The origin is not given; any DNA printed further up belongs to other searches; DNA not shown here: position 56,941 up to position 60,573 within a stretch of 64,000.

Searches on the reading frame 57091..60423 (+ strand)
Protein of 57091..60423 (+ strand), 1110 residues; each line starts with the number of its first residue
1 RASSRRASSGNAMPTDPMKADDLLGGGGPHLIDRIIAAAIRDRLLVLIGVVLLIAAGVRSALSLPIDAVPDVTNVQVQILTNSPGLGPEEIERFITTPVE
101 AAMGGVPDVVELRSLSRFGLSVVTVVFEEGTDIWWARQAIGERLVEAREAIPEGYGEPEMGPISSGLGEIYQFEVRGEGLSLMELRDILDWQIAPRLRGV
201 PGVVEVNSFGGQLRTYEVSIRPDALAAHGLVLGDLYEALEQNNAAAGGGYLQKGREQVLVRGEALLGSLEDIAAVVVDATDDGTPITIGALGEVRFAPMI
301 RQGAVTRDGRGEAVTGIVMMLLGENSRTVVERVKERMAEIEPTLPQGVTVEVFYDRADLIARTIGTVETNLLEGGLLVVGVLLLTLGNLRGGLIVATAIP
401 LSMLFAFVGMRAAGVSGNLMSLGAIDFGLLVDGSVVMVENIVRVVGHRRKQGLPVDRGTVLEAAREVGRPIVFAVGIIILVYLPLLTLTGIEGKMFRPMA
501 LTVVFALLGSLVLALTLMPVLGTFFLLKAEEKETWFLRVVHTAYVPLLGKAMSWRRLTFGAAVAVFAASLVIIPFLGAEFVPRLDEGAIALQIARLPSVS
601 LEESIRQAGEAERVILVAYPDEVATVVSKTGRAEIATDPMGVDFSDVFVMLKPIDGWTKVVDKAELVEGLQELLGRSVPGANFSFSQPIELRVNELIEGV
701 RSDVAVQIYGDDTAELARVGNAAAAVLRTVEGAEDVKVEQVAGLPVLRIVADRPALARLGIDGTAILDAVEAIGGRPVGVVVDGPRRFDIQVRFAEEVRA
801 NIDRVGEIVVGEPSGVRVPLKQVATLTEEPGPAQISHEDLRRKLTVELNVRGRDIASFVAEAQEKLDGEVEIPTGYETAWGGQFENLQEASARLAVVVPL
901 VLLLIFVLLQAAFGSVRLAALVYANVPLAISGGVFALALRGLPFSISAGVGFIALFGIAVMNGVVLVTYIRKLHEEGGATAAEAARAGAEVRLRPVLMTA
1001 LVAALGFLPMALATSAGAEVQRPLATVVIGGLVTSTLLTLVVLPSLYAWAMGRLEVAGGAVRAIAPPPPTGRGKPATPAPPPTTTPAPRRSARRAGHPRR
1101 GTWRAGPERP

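Call 67: search_protein_families(library=pfam, proteins=[window:57091-60423:+], max_evalue=0.001)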
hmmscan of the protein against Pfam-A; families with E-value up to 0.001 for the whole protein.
window:57091-60423:+ (1110 aa): 1 family
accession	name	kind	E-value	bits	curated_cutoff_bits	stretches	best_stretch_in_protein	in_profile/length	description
PF00873.25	ACR_tran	-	1.1e-275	917.7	28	1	36-1048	2-1018/1021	AcrB/AcrD/AcrF family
